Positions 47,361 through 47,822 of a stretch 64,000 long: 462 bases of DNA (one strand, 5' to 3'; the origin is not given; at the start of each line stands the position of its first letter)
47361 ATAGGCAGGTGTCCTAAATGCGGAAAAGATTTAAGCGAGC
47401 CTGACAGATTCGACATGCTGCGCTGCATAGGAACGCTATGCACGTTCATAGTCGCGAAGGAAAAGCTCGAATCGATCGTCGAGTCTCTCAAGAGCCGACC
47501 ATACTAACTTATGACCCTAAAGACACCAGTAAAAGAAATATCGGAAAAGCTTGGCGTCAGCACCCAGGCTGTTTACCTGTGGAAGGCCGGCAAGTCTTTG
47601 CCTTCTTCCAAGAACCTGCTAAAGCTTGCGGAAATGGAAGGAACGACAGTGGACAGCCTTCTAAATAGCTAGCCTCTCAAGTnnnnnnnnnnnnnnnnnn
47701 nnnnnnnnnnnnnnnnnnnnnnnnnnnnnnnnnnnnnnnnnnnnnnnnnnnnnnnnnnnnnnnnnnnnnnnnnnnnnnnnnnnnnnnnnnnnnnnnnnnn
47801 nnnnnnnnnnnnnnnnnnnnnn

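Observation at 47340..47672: Two unlisted small genes (55-aa Zn-ribbon with GTG start, 53-aa Cro-like HTH) form the only visible immunity-region regulators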

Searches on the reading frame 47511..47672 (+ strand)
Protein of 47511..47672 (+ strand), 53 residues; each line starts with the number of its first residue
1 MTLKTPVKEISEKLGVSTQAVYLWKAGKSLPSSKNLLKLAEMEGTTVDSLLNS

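Call 6: search_protein_families(library=pfam, max_evalue=1, proteins=[window:47511-47669:+])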
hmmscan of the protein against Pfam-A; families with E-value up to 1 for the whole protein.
window:47511-47669:+ (53 aa): 18 families
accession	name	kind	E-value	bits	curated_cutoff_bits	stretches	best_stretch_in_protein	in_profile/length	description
PF01381.28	HTH_3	-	1.5e-06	28.6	23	1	7-42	12-47/55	Helix-turn-helix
PF07022.19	Phage_CI_repr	-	0.001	19.8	22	1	8-51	16-58/65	Bacteriophage CI repressor helix-turn-helix domain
PF13384.12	HTH_23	-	0.0016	18.7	24.6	1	6-25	19-38/50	Homeodomain-like domain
PF08279.18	HTH_11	-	0.0081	16.5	25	1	6-22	17-33/55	HTH domain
PF01527.26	HTH_Tnp_1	-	0.013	16.1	24.1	1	5-27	24-46/75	Transposase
PF13404.12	HTH_AsnC-type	-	0.014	15.7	27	1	5-21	18-34/42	AsnC-type helix-turn-helix domain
PF14549.12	P22_Cro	-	0.014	15.6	30.2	1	9-34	14-37/60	DNA-binding transcriptional regulator Cro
PF08281.18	Sigma70_r4_2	-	0.017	15.2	25.7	1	6-22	28-44/54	Sigma-70, region 4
PF06056.18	Terminase_5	-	0.025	14.9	20.3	1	6-26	15-35/58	Putative ATPase subunit of terminase (gpP-like)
PF10668.15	Phage_terminase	-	0.027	14.6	22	1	7-27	25-45/67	Phage terminase small subunit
PF12844.13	HTH_19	-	0.077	13.4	30.2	1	7-42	15-50/64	Helix-turn-helix domain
PF00440.29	TetR_N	-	0.083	13.1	24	1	5-22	17-34/47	Bacterial regulatory proteins, tetR family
PF13309.12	HTH_22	-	0.085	13.3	29.6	1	3-22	40-59/63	HTH domain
PF15943.11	YdaS_toxin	-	0.093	13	30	1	9-29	13-33/65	Bacterial toxin YdaS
PF00376.29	MerR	-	0.11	12.7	28.2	1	7-24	2-19/38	MerR family regulatory protein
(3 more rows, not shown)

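Call 7: search_protein_families(library=phrogs, max_evalue=1, proteins=[window:47511-47669:+])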
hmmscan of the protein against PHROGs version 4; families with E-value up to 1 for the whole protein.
window:47511-47669:+ (53 aa): 30 families (the best 25 are shown)
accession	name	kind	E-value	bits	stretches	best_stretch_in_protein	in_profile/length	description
phrog_8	-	transcription regulation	6.3e-09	36.7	1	7-51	92-136/346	transcriptional regulator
phrog_638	-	transcription regulation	9.5e-06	26.5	1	7-44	20-57/145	transcriptional regulator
phrog_35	-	transcription regulation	7.2e-05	23.9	1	8-41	90-122/181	transcriptional repressor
phrog_4836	-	transcription regulation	0.00013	22.6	1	8-51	92-135/194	CII-like regulator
phrog_2439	-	transcription regulation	0.00094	19.1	1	7-48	23-64/367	transcriptional regulator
phrog_16553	-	transcription regulation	0.0014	19.6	1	6-32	24-52/92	transcriptional repressor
phrog_4441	-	DNA, RNA and nucleotide metabolism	0.0027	19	1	9-50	23-64/98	HTH DNA binding protein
phrog_4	-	transcription regulation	0.004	17.2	1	8-52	151-193/400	transcriptional repressor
phrog_19579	-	transcription regulation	0.0047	17.5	1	8-44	20-56/251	transcriptional regulator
phrog_409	-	transcription regulation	0.015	16.8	1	8-32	28-51/127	transcriptional regulator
phrog_2104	-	unknown function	0.016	16.4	1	9-51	57-101/103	-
phrog_3037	-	transcription regulation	0.016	16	1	6-51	30-75/189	transcriptional repressor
phrog_1746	-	transcription regulation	0.017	16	1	7-41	25-59/128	transcriptional repressor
phrog_18104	-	transcription regulation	0.023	15.6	1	8-41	17-50/57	transcriptional regulator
phrog_2967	-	transcription regulation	0.04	14.5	1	8-42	27-61/225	transcriptional regulator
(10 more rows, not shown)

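Call 18: find_encoding_contigs(protein=window:47511-47672:+, flank=10000, max_places=10)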
Protein window:47511-47672:+ (53 aa): no gene with exactly this product is on record in the collection.

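Call 23: find_homologous_proteins(query=window:47511-47669:+, max_evalue=0.001)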
Query window:47511-47669:+ (53 aa): 1 proteins with E <= 0.001 among 2 candidates.
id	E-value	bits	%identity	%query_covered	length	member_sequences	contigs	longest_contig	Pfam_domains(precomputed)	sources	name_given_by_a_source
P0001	5.4e-25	102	100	100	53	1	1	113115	PF01381.29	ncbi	ncbi:MAG: helix-turn-helix domain-containing protein [Patescibacteria group bacterium]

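Call 24: find_encoding_contigs(protein=P0001, flank=10000, max_places=10)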
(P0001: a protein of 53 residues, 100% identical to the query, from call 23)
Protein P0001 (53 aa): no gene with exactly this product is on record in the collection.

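Call 44: search_protein_families(library=ncbifam, max_evalue=0.1, proteins=[window:47511-47669:+])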
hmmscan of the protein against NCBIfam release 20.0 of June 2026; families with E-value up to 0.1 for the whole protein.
window:47511-47669:+ (53 aa): 6 families
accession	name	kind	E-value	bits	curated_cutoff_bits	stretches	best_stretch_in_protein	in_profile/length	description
NF046037.1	carphisopro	domain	2.8e-05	24.2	38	1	8-47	12-53/54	carph-isopro domain-containing protein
NF041951.1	phage_RstR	subfamily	0.00014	22.1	80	1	8-52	19-63/108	RstR family transcriptional repressor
NF007257.0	PRK09706.1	subfamily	0.00055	19.8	101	1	3-42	17-56/135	transcriptional repressor DicA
NF047737.1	antiphage_MADS1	equivalog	0.0021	18.3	80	1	7-34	6-33/49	methylation-associated defense system helix-turn-helix domain-containing protein MAD1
NF003157.0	PRK04132.1-2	equivalog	0.011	13.7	1103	1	7-49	438-480/864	replication factor C small subunit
NF052239.1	antitox_spr1629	equivalog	0.057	12.5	335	1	8-42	19-53/377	spr1629 family repressor/antitoxin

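Call 52: find_homologous_proteins(query=P0002, max_evalue=0.00001)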
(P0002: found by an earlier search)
Query P0002 (481 aa): 29 proteins with E <= 0.00001 among 8000 candidates.
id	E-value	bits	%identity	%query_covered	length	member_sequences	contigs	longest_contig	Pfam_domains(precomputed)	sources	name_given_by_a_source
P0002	0.0e+0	1104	100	100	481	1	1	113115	PF01471.24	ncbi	ncbi:MAG: peptidoglycan-binding protein [Patescibacteria group bacterium]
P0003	4.2e-151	522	51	100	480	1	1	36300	PF01471.24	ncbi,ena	-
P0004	8.5e-144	498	52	95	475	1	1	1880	PF01471.24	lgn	-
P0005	1.2e-139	484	51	95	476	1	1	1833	PF00112.30,PF01471.24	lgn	-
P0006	2.1e-135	470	48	100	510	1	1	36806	PF00112.30,PF01471.24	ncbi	-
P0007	1.1e-132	462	49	95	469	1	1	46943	PF01471.24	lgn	-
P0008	3.9e-130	453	48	96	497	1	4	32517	PF00112.30,PF01471.24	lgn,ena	-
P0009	4.0e-128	446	45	100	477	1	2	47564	PF01471.24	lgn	-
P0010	1.6e-127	444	47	98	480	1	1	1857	PF00112.30,PF01471.24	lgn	-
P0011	1.3e-126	441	47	99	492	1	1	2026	PF01471.24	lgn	-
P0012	1.4e-123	431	48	95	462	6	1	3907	PF01471.24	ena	-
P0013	1.3e-122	428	47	95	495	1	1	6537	PF01471.24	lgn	-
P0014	4.4e-120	420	44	96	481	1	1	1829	PF01471.24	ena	-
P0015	5.6e-119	416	46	96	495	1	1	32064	PF00112.30,PF01471.24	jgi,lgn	-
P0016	4.1e-116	407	44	100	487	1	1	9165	PF00112.30,PF01471.24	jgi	-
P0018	1.4e-114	402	45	96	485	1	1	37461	PF01471.24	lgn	-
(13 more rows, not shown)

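Call 54: find_encoding_contigs(protein=P0003, flank=10000, max_places=3)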
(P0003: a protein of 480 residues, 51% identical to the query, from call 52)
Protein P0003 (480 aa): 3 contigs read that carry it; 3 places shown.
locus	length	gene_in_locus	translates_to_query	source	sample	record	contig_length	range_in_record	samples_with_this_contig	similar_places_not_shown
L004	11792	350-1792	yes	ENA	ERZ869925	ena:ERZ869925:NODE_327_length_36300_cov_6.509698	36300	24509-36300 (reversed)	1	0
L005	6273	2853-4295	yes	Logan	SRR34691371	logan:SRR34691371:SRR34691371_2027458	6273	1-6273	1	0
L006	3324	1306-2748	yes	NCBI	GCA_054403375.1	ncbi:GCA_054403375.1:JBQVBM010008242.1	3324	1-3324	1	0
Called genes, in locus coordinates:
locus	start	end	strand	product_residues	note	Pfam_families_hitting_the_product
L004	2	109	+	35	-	?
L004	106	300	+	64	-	-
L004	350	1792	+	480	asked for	PF01471:PG_binding_1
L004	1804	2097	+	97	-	-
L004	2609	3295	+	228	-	PF13730:HTH_36 (weak)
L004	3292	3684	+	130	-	-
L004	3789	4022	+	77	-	-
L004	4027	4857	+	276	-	-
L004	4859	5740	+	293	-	-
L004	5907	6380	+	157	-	-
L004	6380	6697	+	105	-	-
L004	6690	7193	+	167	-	-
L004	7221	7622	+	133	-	-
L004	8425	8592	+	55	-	-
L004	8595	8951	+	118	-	-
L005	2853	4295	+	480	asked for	PF01471:PG_binding_1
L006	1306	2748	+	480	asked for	PF01471:PG_binding_1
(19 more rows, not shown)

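Call 55: find_encoding_contigs(protein=P0006, flank=10000, max_places=3)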
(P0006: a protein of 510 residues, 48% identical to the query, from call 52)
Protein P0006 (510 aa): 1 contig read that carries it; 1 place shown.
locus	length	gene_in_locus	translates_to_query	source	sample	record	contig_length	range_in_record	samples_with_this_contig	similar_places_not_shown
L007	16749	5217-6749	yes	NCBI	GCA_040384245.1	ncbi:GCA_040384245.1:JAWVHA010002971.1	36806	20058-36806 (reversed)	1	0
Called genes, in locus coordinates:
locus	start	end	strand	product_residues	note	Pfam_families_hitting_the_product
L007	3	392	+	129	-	?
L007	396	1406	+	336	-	-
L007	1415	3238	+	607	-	-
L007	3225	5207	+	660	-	-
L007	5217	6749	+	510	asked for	PF00112:Peptidase_C1, PF01471:PG_binding_1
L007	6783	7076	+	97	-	-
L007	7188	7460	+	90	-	-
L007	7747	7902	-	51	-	-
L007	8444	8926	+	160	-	-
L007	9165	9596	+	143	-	PF00436:SSB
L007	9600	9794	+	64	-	-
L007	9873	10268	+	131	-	-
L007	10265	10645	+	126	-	-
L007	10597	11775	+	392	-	PF00270:DEAD, PF04851:ResIII, PF00271:Helicase_C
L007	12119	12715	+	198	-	-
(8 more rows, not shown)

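Call 56: find_encoding_contigs(protein=P0007, flank=10000, max_places=3)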
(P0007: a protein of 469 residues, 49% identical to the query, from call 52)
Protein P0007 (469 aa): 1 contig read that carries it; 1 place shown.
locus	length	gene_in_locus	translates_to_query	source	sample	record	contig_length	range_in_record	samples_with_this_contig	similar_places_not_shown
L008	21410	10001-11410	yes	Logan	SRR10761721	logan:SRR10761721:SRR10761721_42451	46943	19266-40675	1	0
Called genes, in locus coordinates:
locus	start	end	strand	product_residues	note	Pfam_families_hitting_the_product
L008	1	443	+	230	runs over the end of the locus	-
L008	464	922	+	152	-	-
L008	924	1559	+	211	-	-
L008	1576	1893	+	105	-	-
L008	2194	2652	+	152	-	-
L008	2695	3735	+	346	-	-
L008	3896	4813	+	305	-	-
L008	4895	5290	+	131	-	-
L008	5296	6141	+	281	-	-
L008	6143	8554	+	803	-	-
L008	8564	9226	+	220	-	-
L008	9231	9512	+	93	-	PF05901:Excalibur (weak)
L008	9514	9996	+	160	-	-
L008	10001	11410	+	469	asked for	PF01471:PG_binding_1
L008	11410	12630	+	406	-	-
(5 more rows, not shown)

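Call 57: find_encoding_contigs(protein=P0009, flank=10000, max_places=2)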
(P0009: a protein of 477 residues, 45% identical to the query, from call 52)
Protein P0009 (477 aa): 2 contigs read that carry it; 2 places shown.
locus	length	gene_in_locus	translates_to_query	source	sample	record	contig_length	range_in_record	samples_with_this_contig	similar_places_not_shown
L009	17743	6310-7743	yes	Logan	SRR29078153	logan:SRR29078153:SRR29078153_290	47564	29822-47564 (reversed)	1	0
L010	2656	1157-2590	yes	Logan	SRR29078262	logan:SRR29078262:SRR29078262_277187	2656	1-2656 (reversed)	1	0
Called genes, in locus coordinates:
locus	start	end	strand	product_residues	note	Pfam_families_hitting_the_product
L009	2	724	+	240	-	?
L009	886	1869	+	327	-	-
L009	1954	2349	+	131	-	-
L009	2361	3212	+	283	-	PF07889:DUF1664 (faint), PF24161:CCDC39 (weak), PF08614:ATG16 (weak), PF19220:Rod_CreS (weak)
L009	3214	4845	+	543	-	-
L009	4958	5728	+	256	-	-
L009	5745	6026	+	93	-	-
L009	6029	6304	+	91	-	-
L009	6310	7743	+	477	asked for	PF01471:PG_binding_1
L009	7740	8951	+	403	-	-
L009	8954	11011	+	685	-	-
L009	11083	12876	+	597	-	-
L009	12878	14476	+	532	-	-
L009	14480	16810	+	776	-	-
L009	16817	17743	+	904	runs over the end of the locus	-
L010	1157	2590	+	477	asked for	PF01471:PG_binding_1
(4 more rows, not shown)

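Call 58: find_encoding_contigs(protein=P0018, flank=10000, max_places=2)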
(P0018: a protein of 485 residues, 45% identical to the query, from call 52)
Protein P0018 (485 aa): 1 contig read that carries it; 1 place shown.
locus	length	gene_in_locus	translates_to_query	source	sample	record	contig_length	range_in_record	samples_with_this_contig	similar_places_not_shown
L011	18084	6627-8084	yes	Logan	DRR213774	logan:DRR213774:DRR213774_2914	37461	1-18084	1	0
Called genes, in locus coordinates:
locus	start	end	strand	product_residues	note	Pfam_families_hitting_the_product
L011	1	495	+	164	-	?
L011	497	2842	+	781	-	-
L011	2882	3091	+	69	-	PF24154:Tis1_ImmP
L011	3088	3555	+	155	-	PF13328:HD_4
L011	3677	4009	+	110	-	-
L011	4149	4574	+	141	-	-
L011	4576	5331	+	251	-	-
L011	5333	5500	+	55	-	-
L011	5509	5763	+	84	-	-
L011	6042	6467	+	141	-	-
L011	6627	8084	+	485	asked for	PF01471:PG_binding_1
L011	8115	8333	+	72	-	-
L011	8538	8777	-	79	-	-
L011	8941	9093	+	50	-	-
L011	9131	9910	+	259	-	PF04098:Rad52_Rad22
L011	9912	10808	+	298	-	-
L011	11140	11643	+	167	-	-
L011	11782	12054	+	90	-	-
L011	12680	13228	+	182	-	-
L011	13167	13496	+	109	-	-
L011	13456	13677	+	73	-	-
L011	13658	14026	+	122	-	-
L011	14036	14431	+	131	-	-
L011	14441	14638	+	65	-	-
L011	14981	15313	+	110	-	PF11195:Tad2-like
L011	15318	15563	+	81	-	-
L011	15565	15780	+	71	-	-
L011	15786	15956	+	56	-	-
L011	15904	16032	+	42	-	-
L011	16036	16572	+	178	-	-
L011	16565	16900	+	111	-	-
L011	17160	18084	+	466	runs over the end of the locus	PF03237:Terminase_6N (weak)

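Call 59: find_encoding_contigs(protein=P0008, flank=10000, max_places=2)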
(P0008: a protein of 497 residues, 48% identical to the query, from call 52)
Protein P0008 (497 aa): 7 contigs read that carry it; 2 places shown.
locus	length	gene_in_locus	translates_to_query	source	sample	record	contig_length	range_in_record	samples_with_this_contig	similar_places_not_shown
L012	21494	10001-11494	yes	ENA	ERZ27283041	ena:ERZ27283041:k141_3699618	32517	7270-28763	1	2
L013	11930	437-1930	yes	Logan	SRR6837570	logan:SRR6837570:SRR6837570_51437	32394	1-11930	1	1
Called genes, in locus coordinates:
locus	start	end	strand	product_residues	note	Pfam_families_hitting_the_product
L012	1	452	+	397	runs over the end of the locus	PF05065:Phage_capsid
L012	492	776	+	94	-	PF02037:SAP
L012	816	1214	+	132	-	-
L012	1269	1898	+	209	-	PF05135:Phage_connect_1 (faint), PF24163:HCP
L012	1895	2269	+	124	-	-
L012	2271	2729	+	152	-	-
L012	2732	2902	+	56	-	-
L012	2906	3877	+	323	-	PF18906:Phage_tube_2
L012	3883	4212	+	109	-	-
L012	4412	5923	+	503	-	-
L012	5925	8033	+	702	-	PF13385:Laminin_G_3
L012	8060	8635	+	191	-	-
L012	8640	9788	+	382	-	-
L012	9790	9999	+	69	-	-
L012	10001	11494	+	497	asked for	PF00112:Peptidase_C1 (weak), PF01471:PG_binding_1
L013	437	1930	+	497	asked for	PF00112:Peptidase_C1 (weak), PF01471:PG_binding_1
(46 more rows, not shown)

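Call 77: find_related_loci(query=A2, collection=viral_contigs, flank=8000)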
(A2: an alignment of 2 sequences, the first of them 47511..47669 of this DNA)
Query A2 (53 aa) in viral_contigs; peptide patterns used: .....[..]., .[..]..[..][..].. (x = any residue, [..] = any of these).
53 stretches matched a pattern; 2 encode a relative of the query (tblastn E <= 1e-3); 2 distinct loci.
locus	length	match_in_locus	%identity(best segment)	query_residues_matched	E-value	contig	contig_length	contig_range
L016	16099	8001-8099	43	8-44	8e-6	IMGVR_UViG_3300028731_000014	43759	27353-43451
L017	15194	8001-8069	48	7-29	4e-5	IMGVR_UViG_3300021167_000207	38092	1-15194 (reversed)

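Call 78: find_related_loci(query=A2, collection=metagenome_contigs, flank=8000)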
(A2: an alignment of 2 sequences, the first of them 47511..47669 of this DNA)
Query A2 (53 aa) in metagenome_contigs; peptide patterns used: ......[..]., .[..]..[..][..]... (x = any residue, [..] = any of these).
152 stretches matched a pattern; 2 encode a relative of the query (tblastn E <= 1e-3); 2 distinct loci.
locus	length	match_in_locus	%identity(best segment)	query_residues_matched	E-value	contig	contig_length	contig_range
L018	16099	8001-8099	43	8-44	4e-6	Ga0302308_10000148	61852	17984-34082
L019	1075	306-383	54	3-28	9e-6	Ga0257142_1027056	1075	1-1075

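Call 85: search_solved_structures(query=A2, max_evalue=0.1, show_alignments=3)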
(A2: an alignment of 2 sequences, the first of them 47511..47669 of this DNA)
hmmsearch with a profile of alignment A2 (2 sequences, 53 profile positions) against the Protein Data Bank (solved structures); distinct sequences matched with E-value up to 0.1: 2.
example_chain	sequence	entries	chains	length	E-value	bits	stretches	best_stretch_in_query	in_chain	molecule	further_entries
8tac_A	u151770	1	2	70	0.00011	25.3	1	8-42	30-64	DBP48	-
2kpj_A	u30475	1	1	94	0.0041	20.3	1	9-42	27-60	SOS-response transcriptional repressor, LexA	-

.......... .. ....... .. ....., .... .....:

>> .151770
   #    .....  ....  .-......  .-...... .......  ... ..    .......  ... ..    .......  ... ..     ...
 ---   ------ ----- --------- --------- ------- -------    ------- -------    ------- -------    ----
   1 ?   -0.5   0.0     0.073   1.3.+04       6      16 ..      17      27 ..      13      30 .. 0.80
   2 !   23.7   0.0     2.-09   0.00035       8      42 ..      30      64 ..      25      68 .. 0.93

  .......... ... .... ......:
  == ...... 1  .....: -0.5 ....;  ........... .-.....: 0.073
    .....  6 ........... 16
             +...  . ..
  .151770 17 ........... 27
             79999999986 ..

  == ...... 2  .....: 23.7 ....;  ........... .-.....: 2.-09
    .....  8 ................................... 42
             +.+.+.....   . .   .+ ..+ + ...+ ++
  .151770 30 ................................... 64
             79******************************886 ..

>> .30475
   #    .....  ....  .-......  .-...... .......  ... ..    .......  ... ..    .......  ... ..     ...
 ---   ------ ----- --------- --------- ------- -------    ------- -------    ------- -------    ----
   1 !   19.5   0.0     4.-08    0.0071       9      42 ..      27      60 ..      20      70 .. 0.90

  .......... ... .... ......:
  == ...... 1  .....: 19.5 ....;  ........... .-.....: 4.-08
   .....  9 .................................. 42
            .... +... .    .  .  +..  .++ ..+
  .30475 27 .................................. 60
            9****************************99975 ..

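Call 97: predict_structure(protein=window:47511-47669:+)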
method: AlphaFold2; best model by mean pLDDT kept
length: 53 residues; sequences in the alignment: 1
mean_pLDDT: 90.0   pTM: 0.67
mean pLDDT of the five models: 90.0, 79.6, 73.1, 71.5, 69.2
residues with pLDDT >= 90: 37; 70-90: 14; 50-70: 2; < 50: 0
segments of 3 or more residues with pLDDT < 50: none
pLDDT, mean of each block of 10 residues (from residue 1): 87 95 90 92 90 78
secondary structure, 60 per line:
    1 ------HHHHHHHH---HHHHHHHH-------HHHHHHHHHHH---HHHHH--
elements in order: H7-14 H18-25 H33-43 H47-51

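Call 101: fold_search(model_id=the predicted structure, library=pdb)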
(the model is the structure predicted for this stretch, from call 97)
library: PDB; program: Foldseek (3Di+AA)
matches with E <= 10: 425; with E <= 0.001: 0
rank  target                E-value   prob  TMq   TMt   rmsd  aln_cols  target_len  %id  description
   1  6jq1_B                4.2e-02  1.00  0.64  0.31   2.2        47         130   30  Crystal Structure of DdrO from Deinococcus geothermalis (released 2019-08-28)
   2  7t8i_A                4.7e-02  1.00  0.79  0.66   2.2        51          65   25  Crystal structure of the ImmR transcriptional regulator DNA-binding domain of Bacillus subtilis (released 2022-03-16)
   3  1adr_MODEL_1_A        7.4e-02  1.00  0.72  0.54   2.0        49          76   31  DETERMINATION OF THE NUCLEAR MAGNETIC RESONANCE STRUCTURE OF THE DNA-BINDING DOMAIN OF THE P22 C2 REPRESSOR (1 (released 1994-01-31)
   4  2r1j_L                1.0e-01  1.00  0.77  0.63   1.9        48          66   29  Crystal Structure of the P22 c2 Repressor protein in complex with the synthetic operator 9T (released 2008-04-29)
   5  6jq1_A                1.0e-01  0.99  0.65  0.32   2.3        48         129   29  Crystal Structure of DdrO from Deinococcus geothermalis (released 2019-08-28)
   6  3jxb_D                1.2e-01  1.00  0.77  0.64   1.9        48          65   29  Crystal structure of the P22 c2 repressor protein in complex with synthetic operator 9C (released 2010-01-19)
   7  6rnz_A                1.2e-01  0.99  0.66  0.56   2.2        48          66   27  Crystal structure of the N-terminal HTH DNA-binding domain of the essential repressor DdrO from radiation-resistant De (released 2019-10-09)
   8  2kpj_MODEL_1_A        1.5e-01  1.00  0.74  0.45   1.8        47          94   26  Solution Structure Of Protein SOS-response transcriptional repressor, LexA From Eubacterium rectale. Northeast (released 2009-11-17)
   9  3vk0_B                1.7e-01  0.99  0.64  0.43   2.0        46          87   20  Crystal Structure of hypothetical transcription factor NHTF from Neisseria (released 2012-03-14)
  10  3zkc_B                1.7e-01  0.97  0.64  0.56   2.3        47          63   26  Crystal structure of the master regulator for biofilm formation SinR in complex with DNA. (released 2013-03-06)
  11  3jxb_C                1.8e-01  1.00  0.78  0.63   1.8        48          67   29  Crystal structure of the P22 c2 repressor protein in complex with synthetic operator 9C (released 2010-01-19)
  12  9iaq_B                1.9e-01  1.00  0.82  0.41   0.9        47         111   32  Arbitrium controls lysis-lysogeny through the activation of a small antirepressor protein in the majority of arbitrium (released 2026-01-14)
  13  3bs3                  1.9e-01  1.00  0.73  0.64   1.4        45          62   27  Crystal structure of a putative DNA-binding protein from Bacteroides fragilis (released 2008-01-15)
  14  1pra_MODEL_1_A        1.9e-01  0.99  0.71  0.58   2.5        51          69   31  DETERMINATION OF THE NUCLEAR MAGNETIC RESONANCE SOLUTION STRUCTURE OF THE DNA-BINDING DOMAIN (RESIDUES 1 TO 69 (released 1993-10-31)
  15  9iaq_A                2.1e-01  1.00  0.83  0.40   0.9        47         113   32  Arbitrium controls lysis-lysogeny through the activation of a small antirepressor protein in the majority of arbitrium (released 2026-01-14)
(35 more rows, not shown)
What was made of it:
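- Closest known: Cro-type and CI N-terminal-domain-type phage repressors of the XRE/HTH_3 superfamily. Same: The predicted fold superposes on these proteins with TMq 0.64-0.83 (call 101).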

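Call 111: search_protein_families(library=pfam, max_evalue=0.01, proteins=[L011:6042-6464:+])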
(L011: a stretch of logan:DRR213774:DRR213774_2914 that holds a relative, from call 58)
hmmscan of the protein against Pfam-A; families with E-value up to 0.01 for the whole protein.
L011:6042-6464:+ (141 aa): 0 families
